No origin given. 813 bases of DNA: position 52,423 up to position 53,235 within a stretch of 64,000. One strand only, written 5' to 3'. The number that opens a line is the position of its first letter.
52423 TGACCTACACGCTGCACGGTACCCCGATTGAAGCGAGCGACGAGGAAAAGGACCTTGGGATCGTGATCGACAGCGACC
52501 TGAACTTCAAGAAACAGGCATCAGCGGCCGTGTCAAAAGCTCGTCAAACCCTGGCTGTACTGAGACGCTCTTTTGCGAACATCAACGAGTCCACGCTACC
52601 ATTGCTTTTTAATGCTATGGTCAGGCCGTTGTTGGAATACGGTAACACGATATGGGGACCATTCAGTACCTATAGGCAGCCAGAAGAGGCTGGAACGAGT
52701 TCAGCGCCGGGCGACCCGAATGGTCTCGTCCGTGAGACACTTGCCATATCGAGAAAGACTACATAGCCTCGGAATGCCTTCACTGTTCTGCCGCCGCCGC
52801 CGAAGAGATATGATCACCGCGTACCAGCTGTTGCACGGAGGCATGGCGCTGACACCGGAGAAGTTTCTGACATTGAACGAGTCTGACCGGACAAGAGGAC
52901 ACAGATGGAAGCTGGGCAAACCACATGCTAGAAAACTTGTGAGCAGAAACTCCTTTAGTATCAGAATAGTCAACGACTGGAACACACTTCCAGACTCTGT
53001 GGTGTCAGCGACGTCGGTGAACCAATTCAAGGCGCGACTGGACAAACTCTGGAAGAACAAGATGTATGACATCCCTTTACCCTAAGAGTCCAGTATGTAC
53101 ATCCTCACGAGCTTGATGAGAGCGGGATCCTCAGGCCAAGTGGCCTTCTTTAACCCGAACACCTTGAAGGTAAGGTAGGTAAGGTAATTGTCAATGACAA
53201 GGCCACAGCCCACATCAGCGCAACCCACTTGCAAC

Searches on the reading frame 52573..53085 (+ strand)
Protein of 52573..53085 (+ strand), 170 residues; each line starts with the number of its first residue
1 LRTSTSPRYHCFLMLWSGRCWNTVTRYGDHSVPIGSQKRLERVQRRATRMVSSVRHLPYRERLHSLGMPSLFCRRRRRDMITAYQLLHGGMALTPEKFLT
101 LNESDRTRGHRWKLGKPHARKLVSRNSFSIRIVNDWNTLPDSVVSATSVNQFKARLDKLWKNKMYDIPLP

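Call 29: search_protein_families(library=pfam, max_evalue=0.01, proteins=[window:52573-53085:+])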
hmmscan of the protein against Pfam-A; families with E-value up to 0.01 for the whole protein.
window:52573-53085:+ (170 aa): 1 family
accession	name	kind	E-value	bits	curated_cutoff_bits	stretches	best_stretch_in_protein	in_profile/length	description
PF03704.23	BTAD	-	0.0028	18.5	22.1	1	38-87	73-122/146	Bacterial transcriptional activator domain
